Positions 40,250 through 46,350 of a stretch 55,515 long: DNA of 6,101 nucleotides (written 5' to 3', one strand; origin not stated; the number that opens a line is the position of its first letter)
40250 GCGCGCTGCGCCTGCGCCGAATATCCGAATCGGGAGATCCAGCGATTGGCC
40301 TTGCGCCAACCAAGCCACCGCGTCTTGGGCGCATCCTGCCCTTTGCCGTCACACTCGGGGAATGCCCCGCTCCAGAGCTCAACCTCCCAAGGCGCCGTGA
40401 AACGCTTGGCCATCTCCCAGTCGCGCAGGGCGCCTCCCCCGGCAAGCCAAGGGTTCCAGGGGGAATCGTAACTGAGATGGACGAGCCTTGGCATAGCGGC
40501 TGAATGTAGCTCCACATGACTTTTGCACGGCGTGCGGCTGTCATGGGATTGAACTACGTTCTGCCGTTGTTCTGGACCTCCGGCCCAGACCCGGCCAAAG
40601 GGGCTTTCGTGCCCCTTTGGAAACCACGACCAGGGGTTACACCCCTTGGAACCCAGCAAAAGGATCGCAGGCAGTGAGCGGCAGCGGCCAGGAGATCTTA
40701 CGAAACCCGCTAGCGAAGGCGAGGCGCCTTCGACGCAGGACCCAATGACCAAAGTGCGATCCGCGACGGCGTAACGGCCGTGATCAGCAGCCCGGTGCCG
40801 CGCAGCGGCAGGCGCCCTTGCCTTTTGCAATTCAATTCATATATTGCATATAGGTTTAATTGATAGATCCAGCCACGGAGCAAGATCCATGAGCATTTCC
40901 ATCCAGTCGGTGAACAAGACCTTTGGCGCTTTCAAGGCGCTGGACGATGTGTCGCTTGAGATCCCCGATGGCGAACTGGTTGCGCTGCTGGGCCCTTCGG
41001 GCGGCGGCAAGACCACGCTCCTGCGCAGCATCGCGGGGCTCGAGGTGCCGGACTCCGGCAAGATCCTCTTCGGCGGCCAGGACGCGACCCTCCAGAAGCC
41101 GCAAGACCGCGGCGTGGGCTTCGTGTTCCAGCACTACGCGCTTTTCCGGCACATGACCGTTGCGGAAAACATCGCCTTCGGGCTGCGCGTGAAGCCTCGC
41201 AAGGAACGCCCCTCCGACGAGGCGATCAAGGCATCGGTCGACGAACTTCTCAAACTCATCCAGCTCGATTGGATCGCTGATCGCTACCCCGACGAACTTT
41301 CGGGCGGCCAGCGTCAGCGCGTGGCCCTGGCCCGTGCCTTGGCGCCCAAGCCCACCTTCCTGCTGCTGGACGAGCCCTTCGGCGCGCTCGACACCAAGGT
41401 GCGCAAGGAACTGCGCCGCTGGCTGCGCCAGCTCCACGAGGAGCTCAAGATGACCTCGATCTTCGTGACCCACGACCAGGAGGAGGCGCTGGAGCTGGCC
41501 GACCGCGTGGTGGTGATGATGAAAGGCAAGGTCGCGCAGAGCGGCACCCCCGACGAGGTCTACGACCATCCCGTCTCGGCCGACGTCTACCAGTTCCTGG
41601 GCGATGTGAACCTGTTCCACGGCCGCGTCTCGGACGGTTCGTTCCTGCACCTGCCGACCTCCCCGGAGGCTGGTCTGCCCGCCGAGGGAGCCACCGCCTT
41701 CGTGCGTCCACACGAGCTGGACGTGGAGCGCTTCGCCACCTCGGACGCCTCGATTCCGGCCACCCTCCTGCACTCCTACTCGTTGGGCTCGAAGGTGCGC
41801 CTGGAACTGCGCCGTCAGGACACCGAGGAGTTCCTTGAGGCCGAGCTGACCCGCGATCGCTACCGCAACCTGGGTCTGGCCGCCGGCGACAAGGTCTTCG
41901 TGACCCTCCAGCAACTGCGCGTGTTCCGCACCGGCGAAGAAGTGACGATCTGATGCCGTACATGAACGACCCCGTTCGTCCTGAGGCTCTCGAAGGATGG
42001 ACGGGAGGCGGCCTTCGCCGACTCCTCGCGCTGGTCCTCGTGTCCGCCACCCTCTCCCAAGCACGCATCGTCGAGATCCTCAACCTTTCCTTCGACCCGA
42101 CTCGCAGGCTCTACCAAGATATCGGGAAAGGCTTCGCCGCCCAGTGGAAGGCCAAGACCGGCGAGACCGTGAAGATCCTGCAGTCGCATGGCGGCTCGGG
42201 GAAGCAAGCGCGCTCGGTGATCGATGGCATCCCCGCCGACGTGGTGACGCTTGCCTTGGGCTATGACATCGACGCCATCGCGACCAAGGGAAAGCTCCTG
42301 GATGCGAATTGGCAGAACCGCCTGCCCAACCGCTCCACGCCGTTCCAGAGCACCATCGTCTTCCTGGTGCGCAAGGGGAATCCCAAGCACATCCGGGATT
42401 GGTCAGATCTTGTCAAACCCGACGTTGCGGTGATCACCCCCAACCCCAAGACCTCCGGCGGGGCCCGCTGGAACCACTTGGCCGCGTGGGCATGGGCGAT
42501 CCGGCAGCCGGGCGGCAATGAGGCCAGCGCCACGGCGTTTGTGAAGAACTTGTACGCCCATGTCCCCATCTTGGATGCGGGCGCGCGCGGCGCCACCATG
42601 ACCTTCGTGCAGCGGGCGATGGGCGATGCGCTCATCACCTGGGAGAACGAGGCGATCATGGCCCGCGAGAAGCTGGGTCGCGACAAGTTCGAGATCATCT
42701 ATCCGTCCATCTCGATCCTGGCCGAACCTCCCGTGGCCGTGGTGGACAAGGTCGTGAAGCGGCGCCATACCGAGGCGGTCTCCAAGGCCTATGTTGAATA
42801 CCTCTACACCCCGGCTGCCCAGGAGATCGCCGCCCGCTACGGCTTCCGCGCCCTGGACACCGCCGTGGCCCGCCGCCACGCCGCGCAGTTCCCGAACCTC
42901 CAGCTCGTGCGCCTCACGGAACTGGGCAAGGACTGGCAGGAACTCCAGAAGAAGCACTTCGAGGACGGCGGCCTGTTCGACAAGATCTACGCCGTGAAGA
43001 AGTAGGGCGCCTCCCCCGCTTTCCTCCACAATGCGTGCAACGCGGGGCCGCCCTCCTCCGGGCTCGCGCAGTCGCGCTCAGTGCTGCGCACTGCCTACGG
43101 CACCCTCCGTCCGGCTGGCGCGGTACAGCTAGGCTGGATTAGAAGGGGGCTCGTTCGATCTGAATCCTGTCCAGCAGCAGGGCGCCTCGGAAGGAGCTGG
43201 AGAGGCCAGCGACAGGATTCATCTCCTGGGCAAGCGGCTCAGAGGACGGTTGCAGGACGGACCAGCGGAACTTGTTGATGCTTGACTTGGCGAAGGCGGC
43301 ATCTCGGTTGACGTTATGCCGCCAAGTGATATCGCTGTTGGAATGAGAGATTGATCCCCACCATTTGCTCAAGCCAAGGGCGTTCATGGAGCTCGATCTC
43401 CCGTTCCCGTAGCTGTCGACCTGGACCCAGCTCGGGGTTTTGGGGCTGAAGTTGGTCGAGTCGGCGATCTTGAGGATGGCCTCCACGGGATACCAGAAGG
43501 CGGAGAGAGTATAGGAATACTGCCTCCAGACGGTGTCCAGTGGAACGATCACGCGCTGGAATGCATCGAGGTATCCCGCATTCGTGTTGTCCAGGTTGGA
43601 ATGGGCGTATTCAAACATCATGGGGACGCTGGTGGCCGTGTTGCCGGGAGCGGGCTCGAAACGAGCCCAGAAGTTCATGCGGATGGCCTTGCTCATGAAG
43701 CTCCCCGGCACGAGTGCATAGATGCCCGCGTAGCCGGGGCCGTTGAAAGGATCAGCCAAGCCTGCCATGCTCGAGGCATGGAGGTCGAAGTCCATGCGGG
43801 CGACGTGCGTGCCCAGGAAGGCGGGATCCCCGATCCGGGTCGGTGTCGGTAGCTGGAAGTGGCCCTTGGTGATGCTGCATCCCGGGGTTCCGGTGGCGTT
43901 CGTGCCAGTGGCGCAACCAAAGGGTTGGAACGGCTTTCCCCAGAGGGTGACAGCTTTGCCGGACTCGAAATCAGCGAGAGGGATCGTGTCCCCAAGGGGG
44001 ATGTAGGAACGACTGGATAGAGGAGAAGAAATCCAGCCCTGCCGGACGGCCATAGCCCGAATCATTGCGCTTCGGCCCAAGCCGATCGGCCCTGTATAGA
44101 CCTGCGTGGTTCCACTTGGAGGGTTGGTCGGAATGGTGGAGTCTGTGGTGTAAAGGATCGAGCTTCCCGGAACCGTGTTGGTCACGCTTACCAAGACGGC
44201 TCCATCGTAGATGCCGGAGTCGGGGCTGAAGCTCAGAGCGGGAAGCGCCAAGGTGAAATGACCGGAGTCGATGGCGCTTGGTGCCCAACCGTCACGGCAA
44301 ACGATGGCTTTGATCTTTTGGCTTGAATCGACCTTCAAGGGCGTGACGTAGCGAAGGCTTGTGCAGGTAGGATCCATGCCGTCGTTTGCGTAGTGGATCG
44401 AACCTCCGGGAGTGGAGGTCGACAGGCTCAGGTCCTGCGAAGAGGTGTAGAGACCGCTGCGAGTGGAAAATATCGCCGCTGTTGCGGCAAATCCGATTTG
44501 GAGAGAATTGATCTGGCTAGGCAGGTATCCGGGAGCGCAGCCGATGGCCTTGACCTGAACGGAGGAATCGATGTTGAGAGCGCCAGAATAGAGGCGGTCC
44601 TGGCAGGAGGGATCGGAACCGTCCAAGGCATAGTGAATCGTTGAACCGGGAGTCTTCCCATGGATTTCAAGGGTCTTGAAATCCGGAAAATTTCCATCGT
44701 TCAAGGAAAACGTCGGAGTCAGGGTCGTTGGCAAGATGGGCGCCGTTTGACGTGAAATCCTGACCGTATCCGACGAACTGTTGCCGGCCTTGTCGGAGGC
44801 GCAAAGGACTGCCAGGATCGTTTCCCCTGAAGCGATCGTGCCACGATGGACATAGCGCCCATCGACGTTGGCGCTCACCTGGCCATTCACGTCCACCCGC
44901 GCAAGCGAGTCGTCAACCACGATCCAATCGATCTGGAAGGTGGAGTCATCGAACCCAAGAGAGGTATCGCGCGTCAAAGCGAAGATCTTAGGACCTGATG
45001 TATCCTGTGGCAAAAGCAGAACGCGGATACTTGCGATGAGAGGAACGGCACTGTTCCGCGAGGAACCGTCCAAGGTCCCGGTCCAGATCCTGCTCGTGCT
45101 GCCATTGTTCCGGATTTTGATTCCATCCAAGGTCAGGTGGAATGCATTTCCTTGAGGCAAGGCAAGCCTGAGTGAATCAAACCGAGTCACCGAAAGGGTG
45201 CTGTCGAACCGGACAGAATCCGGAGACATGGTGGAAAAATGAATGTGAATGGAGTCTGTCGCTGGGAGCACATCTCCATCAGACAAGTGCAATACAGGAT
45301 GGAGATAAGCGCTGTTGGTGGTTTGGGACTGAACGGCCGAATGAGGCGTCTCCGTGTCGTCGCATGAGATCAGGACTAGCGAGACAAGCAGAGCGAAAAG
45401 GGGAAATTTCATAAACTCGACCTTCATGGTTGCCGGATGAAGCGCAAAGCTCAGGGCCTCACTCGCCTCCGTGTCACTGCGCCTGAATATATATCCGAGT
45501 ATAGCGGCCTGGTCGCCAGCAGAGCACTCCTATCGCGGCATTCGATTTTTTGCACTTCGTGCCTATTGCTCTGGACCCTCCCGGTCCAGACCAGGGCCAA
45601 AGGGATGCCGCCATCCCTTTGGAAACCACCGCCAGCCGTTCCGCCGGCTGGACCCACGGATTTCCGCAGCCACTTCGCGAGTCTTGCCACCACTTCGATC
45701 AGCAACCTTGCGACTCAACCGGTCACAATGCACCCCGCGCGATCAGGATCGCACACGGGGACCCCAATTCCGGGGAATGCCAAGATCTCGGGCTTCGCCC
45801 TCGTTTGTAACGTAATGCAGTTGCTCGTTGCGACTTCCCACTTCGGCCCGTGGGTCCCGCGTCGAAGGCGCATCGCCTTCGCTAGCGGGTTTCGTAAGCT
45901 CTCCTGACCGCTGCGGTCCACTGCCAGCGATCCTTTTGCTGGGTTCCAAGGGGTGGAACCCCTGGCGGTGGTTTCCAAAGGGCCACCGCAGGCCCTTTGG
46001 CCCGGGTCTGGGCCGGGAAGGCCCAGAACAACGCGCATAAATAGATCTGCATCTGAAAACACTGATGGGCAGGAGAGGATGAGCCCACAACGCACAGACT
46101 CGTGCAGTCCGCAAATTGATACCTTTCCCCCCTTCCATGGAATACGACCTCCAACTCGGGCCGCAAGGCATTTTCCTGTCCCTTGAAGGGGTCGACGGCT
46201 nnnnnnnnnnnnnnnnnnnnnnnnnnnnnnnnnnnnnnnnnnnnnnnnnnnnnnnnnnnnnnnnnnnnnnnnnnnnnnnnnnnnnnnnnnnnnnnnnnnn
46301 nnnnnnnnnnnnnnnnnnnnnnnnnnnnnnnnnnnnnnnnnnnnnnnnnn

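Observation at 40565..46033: About 200-nt intergenic element in three copies with hairpin-preserving compensatory substitutions (candidate structured ncRNA or MITE/REP-like mosaic element)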

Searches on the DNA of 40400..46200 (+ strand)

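Call 19: search_rna_families(source=window, start=40400, end=46200, threshold=evalue, max_evalue=10)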
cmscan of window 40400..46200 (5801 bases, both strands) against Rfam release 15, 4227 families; matches with E-value up to 10: 7.
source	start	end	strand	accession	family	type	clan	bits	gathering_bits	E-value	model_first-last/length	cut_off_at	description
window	45920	46017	-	RF01999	group-II-D1D4-2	Intron;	CL00102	26.2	36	0.026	1-118/118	no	Group II catalytic intron D1-D4-2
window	45967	46037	+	RF00622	CPEB3_ribozyme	Gene; ribozyme;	-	18.4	35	0.34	1-78/78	no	Mammalian CPEB3 ribozyme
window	43350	43384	-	RF01370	CRISPR-DR57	Gene; CRISPR;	-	16.6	39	9.3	1-37/37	no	CRISPR RNA direct repeat element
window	40613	40713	+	RF02180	ST7-AS1_2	Gene; lncRNA;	-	16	50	4.3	1-110/110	no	ST7 antisense RNA 1 conserved region 2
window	45526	45609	-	RF02248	Six3os1_3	Gene; lncRNA;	-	15.5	40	1.5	1-75/75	no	Six3os1 conserved region 3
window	44277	44483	+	RF00534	SgrS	Gene; antisense;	-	14.6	37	0.97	1-232/232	no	SgrS RNA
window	41512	41555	+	RF01124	sR36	Gene; snRNA; snoRNA; CD-box;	-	13.5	55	7.5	1-55/55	no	Small nucleolar RNA sR36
